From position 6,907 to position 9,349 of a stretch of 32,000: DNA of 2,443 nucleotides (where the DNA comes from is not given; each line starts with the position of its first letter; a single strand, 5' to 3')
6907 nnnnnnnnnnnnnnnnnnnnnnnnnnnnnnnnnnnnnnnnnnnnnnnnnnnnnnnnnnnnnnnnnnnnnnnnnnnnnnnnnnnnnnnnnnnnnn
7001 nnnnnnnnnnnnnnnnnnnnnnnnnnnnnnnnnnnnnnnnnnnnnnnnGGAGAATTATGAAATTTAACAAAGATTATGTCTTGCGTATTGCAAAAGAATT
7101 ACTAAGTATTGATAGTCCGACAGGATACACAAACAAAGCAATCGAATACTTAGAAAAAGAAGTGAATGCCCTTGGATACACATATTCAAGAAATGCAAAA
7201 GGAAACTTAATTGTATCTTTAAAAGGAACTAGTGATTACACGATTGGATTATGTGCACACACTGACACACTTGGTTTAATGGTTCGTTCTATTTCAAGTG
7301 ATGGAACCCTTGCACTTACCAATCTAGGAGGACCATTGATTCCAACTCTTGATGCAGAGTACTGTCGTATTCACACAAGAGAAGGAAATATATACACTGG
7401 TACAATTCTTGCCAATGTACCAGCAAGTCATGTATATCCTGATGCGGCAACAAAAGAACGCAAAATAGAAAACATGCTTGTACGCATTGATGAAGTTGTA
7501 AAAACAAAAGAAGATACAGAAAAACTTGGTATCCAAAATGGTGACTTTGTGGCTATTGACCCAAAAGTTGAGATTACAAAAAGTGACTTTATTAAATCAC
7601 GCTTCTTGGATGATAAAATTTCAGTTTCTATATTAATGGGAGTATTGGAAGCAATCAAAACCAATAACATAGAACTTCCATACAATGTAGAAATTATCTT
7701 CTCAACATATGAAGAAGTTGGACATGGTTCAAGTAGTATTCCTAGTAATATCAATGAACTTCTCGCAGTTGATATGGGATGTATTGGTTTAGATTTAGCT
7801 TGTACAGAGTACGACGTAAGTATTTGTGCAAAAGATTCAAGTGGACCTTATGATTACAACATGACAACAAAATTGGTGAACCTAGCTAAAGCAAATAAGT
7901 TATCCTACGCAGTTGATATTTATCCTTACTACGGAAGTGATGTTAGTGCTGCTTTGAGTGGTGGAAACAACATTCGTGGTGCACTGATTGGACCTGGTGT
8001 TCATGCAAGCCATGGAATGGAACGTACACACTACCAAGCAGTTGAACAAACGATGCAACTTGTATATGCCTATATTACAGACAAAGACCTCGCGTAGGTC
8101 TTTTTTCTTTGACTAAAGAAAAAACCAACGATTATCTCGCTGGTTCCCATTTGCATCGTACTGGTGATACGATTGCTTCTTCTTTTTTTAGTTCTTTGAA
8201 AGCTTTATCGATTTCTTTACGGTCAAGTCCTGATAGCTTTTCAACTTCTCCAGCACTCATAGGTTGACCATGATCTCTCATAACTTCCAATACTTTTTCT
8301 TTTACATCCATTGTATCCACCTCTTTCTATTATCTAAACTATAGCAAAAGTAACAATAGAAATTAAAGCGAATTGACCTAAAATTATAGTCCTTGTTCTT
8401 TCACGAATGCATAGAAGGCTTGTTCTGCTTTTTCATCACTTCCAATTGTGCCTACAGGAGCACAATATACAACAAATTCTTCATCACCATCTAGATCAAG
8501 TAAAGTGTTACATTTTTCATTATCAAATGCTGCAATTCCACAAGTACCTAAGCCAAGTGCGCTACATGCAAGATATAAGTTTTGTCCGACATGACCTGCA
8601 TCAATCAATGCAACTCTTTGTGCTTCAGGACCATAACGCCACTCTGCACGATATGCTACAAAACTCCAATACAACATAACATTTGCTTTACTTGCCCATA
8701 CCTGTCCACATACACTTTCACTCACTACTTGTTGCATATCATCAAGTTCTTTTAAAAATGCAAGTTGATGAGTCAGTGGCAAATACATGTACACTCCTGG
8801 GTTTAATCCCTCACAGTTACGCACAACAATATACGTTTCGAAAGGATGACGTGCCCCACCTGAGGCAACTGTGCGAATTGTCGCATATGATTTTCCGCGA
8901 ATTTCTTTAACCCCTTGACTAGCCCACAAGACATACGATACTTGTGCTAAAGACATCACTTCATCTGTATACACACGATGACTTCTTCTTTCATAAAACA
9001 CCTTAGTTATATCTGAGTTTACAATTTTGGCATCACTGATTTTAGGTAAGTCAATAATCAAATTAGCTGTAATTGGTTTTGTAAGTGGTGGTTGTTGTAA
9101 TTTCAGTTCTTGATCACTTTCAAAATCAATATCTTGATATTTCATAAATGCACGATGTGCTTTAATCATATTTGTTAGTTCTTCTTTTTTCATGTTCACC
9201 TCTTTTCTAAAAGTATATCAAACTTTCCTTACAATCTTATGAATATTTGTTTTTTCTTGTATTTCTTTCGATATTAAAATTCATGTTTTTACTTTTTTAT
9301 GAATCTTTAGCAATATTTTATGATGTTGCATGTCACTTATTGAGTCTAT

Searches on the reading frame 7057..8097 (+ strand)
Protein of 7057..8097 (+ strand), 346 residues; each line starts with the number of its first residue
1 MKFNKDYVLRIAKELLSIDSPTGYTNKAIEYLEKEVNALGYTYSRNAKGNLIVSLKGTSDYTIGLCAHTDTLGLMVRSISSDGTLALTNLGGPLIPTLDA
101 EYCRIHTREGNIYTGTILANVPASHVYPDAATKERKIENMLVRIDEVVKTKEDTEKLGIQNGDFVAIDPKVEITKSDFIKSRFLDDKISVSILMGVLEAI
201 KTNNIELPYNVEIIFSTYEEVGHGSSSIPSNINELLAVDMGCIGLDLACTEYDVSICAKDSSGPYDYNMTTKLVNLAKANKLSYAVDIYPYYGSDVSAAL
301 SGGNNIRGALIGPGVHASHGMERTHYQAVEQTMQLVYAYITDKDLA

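Call 9: search_protein_families(library=pfam, proteins=[window:7057-8097:+])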
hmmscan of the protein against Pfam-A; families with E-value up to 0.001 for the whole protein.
window:7057-8097:+ (346 aa): 2 families
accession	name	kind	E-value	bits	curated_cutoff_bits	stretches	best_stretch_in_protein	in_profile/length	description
PF05343.19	Peptidase_M42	-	2.3e-73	247.3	23.2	1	49-335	1-292/292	M42 glutamyl aminopeptidase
PF01546.33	Peptidase_M20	-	0.00036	20.9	24.6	1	185-315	35-178/206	Peptidase family M20/M25/M40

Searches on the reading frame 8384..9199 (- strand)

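Call 9: search_protein_families(library=pfam, proteins=[window:8384-9199:-])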
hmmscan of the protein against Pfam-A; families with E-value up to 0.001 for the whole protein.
window:8384-9199:- (271 aa): 2 families
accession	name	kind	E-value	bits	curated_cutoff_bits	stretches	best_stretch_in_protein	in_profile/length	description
PF00881.29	Nitroreductase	-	2e-26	93.6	23.5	1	70-250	3-166/167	Nitroreductase family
PF14512.11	TM1586_NiRdase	-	0.0001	22.4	27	0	195-244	78-126/215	Putative TM nitroreductase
